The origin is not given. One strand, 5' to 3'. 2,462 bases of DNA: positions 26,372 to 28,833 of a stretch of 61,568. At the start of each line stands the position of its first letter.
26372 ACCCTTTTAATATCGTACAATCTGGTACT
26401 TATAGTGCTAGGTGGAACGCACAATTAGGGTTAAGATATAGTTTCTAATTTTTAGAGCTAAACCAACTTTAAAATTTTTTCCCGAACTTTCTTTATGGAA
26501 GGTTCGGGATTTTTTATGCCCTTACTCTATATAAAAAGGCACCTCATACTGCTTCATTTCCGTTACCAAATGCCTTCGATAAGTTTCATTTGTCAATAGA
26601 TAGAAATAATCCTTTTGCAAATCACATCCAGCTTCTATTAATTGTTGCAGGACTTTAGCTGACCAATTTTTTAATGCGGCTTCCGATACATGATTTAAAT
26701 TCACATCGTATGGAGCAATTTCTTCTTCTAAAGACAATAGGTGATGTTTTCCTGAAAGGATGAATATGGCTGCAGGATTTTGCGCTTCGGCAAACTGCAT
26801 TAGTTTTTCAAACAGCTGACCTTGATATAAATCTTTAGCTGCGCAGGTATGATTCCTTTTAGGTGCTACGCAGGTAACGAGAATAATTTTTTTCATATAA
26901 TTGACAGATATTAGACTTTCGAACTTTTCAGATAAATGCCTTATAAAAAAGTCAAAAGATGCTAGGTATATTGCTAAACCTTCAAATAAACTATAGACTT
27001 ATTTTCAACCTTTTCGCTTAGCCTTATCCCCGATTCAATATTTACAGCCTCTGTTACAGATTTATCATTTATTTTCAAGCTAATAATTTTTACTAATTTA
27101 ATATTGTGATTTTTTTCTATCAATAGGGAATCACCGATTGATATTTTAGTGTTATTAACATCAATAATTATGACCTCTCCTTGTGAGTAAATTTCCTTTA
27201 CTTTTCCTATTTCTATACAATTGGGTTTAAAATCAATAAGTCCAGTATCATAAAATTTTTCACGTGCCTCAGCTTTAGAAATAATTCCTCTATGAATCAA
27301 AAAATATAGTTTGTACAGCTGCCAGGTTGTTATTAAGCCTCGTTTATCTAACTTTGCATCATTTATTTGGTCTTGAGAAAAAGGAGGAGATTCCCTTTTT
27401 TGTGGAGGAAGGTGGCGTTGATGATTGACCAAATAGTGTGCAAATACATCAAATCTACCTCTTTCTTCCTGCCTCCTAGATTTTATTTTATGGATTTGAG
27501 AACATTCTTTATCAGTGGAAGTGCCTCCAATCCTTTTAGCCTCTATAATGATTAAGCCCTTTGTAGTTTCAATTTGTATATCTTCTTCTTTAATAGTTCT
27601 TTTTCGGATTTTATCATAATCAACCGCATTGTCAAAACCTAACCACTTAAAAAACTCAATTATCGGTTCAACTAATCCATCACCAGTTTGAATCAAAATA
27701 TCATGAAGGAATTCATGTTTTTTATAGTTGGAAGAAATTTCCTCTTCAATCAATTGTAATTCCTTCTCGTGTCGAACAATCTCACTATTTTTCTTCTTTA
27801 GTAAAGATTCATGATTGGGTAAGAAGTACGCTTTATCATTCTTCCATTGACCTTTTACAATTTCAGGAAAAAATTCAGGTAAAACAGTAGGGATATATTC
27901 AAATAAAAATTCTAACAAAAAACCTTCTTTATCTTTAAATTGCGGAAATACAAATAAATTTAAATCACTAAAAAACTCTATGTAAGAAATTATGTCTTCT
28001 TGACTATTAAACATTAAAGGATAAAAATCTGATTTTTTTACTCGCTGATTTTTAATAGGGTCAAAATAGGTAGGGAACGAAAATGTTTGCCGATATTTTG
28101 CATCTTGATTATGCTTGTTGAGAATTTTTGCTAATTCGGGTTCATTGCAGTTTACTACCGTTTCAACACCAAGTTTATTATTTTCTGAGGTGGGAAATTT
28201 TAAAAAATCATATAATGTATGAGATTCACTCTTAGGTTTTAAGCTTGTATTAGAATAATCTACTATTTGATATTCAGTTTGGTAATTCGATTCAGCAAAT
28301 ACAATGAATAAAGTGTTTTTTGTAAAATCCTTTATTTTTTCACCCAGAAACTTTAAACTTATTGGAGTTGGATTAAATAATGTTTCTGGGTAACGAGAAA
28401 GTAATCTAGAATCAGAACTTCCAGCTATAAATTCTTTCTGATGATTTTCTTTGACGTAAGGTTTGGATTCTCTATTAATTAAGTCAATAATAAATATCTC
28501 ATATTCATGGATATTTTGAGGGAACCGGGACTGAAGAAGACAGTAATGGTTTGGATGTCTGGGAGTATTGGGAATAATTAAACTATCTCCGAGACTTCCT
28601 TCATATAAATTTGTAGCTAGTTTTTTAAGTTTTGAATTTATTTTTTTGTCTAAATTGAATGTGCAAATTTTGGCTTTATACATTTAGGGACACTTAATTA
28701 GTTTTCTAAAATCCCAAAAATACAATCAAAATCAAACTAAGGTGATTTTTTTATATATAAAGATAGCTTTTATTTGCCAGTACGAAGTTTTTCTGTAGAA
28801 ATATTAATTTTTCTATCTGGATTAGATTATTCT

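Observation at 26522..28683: AT-rich two-gene cassette (569-aa nuclease-like protein + 124-aa DUF6884-like protein) between a TonB receptor and tRNA-Val: candidate uncharacterised defence module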

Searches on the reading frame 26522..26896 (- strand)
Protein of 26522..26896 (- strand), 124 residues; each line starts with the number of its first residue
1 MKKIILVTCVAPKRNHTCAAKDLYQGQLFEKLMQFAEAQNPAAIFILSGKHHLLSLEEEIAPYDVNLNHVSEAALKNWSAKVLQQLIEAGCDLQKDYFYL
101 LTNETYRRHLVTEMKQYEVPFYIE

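Call 4: search_protein_families(library=pfam, proteins=[window:26522-26896:-], max_evalue=1)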
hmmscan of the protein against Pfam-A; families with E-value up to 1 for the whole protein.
window:26522-26896:- (124 aa): 2 families
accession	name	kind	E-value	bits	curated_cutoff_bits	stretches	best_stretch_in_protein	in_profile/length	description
PF21818.3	DUF6884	-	1.1e-32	113.5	30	1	4-119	1-119/135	Family of unknown function (DUF6884)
PF08970.15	Sda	-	0.071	13.3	22.6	1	91-115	19-43/45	Sporulation inhibitor A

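Call 5: search_protein_families(library=padloc, proteins=[window:26522-26896:-], max_evalue=1)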
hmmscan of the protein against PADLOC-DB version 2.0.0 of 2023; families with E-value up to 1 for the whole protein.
window:26522-26896:- (124 aa): 3 families
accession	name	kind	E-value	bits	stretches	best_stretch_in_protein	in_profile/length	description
PDLC04712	PDC-M57A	-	7.4e-39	131.3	1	1-121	1-120/138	-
PDLC02815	DpdC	-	7.7e-05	20.3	1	14-76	49-110/312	DpdC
PDLC02818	DpdC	-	0.0053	14.1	1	14-71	51-107/319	DpdC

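Call 6: search_protein_families(library=ncbifam, proteins=[window:26522-26896:-], max_evalue=1)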
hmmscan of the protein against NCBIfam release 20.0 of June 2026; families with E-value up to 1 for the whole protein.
window:26522-26896:- (124 aa): 2 families
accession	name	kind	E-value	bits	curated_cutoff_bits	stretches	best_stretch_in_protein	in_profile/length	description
NF003091.0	PRK04017.1-2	equivalog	0.084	12.6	129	1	30-84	23-75/151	hypothetical protein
NF009390.0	PRK12749.1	equivalog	0.16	11.3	349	1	34-110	189-269/288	quinate/shikimate dehydrogenase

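Call 7: search_protein_families(library=phrogs, proteins=[window:26522-26896:-], max_evalue=1)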
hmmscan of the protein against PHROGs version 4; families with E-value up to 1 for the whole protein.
window:26522-26896:- (124 aa): 2 families
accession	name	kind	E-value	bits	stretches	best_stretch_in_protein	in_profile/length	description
phrog_5935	-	unknown function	4.1e-20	73.2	1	2-115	7-117/155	-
phrog_5436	-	unknown function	1.2e-08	35.9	1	3-68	128-196/267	-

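Call 43: find_homologous_proteins(query=window:26522-26896:-)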
Query window:26522-26896:- (124 aa): 55 proteins with E <= 0.001 among 68 candidates.
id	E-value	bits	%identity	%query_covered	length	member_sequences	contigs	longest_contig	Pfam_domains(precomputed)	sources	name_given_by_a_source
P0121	4.5e-77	274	100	100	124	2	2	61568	PF21818.4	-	-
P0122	1.6e-67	243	89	100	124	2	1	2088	PF21818.4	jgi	-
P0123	3.3e-67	242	88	100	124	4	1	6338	PF21818.4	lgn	-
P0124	1.4e-66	240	86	100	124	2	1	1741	PF21818.4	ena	-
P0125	1.7e-66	240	88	100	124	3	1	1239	PF21818.4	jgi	-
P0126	3.1e-65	235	87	100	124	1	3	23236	PF21818.4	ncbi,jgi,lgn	-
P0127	9.4e-65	234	85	100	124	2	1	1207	PF21818.4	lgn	-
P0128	8.5e-64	231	85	100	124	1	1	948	PF21818.4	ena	-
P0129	9.8e-63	227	81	100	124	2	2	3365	PF21818.4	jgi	-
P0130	1.5e-62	227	84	100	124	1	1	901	PF21818.4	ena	-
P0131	2.9e-62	226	81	100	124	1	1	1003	PF21818.4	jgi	-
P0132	4.3e-62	225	81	100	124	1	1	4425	PF21818.4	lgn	-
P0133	5.5e-61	222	80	100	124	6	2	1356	PF21818.4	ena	-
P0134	1.0e-60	221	80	100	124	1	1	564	PF21818.4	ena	-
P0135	1.0e-60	221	79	100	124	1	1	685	PF21818.4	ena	-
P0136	1.1e-60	221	79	100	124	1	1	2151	PF21818.4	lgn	-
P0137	1.5e-60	220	82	100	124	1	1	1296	PF21818.4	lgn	-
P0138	2.0e-60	220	81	100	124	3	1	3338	PF21818.4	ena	-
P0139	3.0e-60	219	79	100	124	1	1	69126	PF21818.4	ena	-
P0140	3.1e-60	219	78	100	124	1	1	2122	PF21818.4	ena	-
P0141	4.4e-60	219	78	100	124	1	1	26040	PF21818.4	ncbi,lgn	ncbi:MAG: DUF6884 domain-containing protein [Saprospiraceae bacterium]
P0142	6.8e-60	218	80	100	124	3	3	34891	PF21818.4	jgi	-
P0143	6.9e-60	218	76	100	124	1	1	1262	PF21818.4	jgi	-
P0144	1.8e-59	217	81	100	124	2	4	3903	PF21818.4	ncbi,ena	-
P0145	1.8e-59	217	79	99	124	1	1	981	PF21818.4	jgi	-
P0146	2.8e-59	216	78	100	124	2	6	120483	PF21818.4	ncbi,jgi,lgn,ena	-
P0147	1.4e-58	214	77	100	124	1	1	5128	PF21818.4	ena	-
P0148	2.9e-58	213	80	100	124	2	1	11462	PF21818.4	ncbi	-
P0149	3.0e-58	213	78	100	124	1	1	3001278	PF21818.4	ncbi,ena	-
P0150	4.6e-58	212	80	100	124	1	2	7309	PF21818.4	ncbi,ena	-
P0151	9.8e-58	211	77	100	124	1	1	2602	PF21818.4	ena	-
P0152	4.4e-55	203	73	100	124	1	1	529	PF21818.4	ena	-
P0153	1.7e-54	201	73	100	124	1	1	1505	PF21818.4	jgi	-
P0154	2.6e-52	194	70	100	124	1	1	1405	PF21818.4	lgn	-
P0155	1.7e-51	191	69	99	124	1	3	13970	PF21818.4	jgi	-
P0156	5.3e-45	170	62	99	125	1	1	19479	PF21818.4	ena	-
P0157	8.8e-40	153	60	98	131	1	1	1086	PF21818.4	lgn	-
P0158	1.4e-39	153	62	99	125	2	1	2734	PF21818.4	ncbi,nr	ncbi:MAG TPA: hypothetical protein ENI82_01805 [Bacteroidetes bacterium]|nr:hypothetical protein [Ba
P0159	1.1e-37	147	76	74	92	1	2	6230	PF21818.4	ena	-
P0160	3.1e-37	145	59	98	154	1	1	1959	PF21818.4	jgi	-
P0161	3.4e-36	142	57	98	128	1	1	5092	PF21818.4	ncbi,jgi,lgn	-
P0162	6.9e-36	141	58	98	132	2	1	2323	PF21818.4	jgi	-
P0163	1.7e-35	140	55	98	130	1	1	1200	PF21818.4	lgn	-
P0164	3.4e-34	135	55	98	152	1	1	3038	PF21818.4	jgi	-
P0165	1.0e-33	134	56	100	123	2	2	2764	PF21818.4,PF03883.21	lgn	-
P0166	1.8e-33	133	54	100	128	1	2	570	PF21818.4,PF03883.21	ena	-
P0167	4.9e-33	132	56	100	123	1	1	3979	PF21818.4,PF03883.21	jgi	jgi:cytoplasmic iron level regulating protein YaaA (DUF328/UPF0246 family)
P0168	1.2e-32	130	67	77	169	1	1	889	PF19798.5,PF21818.4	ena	-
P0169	1.1e-31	127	54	97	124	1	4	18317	PF21818.4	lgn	-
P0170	2.9e-31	126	53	95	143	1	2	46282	PF21818.4,PF03883.21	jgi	-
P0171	3.8e-31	126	53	100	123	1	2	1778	PF21818.4,PF03883.21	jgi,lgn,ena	jgi:cytoplasmic iron level regulating protein YaaA (DUF328/UPF0246 family)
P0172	6.7e-31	125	51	100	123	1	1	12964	PF21818.4,PF03883.21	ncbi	-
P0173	1.4e-28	117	52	98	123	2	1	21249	PF21818.4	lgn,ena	-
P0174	1.3e-24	105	45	99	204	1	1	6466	PF18481.8,PF21818.4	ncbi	-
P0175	1.0e-20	92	42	98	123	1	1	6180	PF21818.4,PF03883.21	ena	-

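Call 45: find_encoding_contigs(protein=P0149, flank=7000, max_places=1)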
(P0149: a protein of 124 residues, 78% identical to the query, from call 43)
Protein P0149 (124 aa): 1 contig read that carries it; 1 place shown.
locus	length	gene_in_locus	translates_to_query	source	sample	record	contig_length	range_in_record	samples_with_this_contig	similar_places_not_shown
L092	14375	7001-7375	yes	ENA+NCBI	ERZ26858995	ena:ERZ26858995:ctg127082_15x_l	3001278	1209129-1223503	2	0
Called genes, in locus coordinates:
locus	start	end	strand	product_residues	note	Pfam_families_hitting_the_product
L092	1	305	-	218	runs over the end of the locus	PF02230:Abhydrolase_2 (weak), PF03959:FSH1 (faint)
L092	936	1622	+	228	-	PF13505:OMP_b-brl, PF13568:OMP_b-brl_2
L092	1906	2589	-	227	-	PF00657:Lipase_GDSL, PF13472:Lipase_GDSL_2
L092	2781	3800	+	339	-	PF12895:ANAPC3 (faint), PF14559:TPR_19 (faint), PF14561:TPR_20 (faint), PF13371:TPR_9 (faint), PF13414:TPR_11, PF23914:TPR_CcmH_CycH (weak), PF13414:TPR_11 (weak), PF13432:TPR_16 (weak), +10 more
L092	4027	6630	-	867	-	PF05170:AsmA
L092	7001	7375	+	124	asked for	PF21818:DUF6884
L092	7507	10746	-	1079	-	PF13620:CarboxypepD_reg, PF13715:CarbopepD_reg_2, PF07715:Plug, PF25183:OMP_b-brl_4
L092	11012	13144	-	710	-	PF00331:Glyco_hydro_10, PF18962:Por_Secre_tail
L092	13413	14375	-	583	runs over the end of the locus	PF01336:tRNA_anti-codon (weak), PF00152:tRNA-synt_2, PF01409:tRNA-synt_2d (faint)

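Call 46: find_encoding_contigs(protein=P0146, flank=7000, max_places=2)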
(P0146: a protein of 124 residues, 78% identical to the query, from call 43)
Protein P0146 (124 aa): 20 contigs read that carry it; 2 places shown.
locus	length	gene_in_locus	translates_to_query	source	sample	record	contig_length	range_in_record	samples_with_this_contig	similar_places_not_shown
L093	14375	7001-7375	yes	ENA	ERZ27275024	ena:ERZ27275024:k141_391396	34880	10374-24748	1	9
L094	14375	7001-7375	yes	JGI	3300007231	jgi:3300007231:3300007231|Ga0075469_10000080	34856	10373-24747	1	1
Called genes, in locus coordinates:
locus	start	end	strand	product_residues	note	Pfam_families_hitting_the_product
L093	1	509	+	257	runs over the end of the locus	PF20243:MbnP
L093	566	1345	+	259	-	PF20243:MbnP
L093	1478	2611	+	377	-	PF03150:CCP_MauG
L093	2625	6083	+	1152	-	PF22590:Cas3-like_C_2 (faint), PF17757:UvrB_inter, PF02559:CarD_TRCF_RID, PF00270:DEAD, PF04851:ResIII, PF00271:Helicase_C, PF03461:TRCF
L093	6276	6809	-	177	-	PF02472:ExbD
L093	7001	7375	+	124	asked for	PF21818:DUF6884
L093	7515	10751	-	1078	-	PF13620:CarboxypepD_reg, PF13715:CarbopepD_reg_2, PF07715:Plug, PF25183:OMP_b-brl_4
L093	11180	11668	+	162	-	PF00583:Acetyltransf_1, PF13673:Acetyltransf_10 (weak), PF13508:Acetyltransf_7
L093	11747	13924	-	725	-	PF00675:Peptidase_M16 (weak), PF05193:Peptidase_M16_C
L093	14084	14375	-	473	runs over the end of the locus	PF00675:Peptidase_M16, PF05193:Peptidase_M16_C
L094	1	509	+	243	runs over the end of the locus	PF20243:MbnP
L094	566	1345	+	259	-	PF20243:MbnP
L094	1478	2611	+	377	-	PF03150:CCP_MauG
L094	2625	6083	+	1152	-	PF22590:Cas3-like_C_2 (faint), PF17757:UvrB_inter, PF02559:CarD_TRCF_RID, PF00270:DEAD, PF04851:ResIII, PF00271:Helicase_C, PF03461:TRCF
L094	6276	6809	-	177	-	PF02472:ExbD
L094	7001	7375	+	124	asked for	PF21818:DUF6884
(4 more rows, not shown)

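Call 47: find_encoding_contigs(protein=P0139, flank=7000, max_places=1)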
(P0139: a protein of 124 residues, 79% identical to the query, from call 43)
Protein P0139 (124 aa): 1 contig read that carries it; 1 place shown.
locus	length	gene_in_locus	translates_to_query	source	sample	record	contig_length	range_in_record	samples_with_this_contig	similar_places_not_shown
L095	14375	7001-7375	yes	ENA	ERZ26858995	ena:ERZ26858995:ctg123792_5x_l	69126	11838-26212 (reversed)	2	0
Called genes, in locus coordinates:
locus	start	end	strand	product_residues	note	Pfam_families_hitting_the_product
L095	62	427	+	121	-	PF08378:NERD (weak), PF02021:UPF0102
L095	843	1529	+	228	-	PF13505:OMP_b-brl, PF13568:OMP_b-brl_2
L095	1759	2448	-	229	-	PF00657:Lipase_GDSL, PF13472:Lipase_GDSL_2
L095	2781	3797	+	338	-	PF13371:TPR_9 (faint), PF13432:TPR_16 (faint), PF14561:TPR_20 (faint), PF12895:ANAPC3 (faint), PF13428:TPR_14 (faint), PF13414:TPR_11, PF23914:TPR_CcmH_CycH (weak), PF00515:TPR_1 (weak), +9 more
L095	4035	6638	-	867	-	PF05170:AsmA, PF05359:DUF748 (faint)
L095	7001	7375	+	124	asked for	PF21818:DUF6884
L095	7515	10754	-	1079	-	PF13620:CarboxypepD_reg, PF13715:CarbopepD_reg_2, PF07715:Plug, PF25183:OMP_b-brl_4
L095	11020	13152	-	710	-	PF00331:Glyco_hydro_10, PF18962:Por_Secre_tail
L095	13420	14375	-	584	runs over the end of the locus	PF01336:tRNA_anti-codon (weak), PF00152:tRNA-synt_2, PF01409:tRNA-synt_2d (faint)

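Call 52: find_encoding_contigs(protein=P0126, flank=7000, max_places=3)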
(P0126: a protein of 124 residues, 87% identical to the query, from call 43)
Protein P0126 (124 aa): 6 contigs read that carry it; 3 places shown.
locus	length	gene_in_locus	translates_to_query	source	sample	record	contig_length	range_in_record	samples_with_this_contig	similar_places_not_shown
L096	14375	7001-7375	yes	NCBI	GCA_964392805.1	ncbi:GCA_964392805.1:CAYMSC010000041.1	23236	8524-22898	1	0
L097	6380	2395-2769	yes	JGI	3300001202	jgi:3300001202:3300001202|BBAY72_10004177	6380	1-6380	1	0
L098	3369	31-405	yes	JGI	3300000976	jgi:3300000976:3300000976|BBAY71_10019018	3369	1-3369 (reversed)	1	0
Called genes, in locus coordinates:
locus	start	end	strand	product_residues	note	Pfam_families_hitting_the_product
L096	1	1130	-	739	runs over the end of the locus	PF00324:AA_permease, PF13520:AA_permease_2, PF13906:AA_permease_C (weak), PF00582:Usp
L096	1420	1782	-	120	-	PF00106:adh_short, PF08659:KR (weak), PF13561:adh_short_C2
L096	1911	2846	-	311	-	PF00561:Abhydrolase_1, PF12146:Hydrolase_4, PF12697:Abhydrolase_6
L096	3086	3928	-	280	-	PF00034:Cytochrom_C, PF13442:Cytochrome_CBB3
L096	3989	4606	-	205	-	PF00725:3HCDH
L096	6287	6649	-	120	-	-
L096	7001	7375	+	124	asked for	PF21818:DUF6884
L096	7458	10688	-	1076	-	PF13620:CarboxypepD_reg, PF13715:CarbopepD_reg_2, PF07715:Plug, PF25183:OMP_b-brl_4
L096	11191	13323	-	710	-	PF00331:Glyco_hydro_10, PF18962:Por_Secre_tail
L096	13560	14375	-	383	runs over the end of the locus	?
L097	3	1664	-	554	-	?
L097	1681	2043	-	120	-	-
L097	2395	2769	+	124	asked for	PF21818:DUF6884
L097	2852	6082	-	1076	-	PF13620:CarboxypepD_reg, PF13715:CarbopepD_reg_2, PF07715:Plug, PF25183:OMP_b-brl_4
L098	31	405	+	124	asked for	PF21818:DUF6884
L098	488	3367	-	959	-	?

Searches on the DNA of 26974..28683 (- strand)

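Call 81: search_dna_similar(query=L100:5842-7533:+, collection=ecoli_genomes, mode=near, max_rows=10)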
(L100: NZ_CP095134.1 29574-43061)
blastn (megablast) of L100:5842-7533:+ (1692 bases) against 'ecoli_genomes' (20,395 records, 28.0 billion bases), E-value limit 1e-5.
No match.
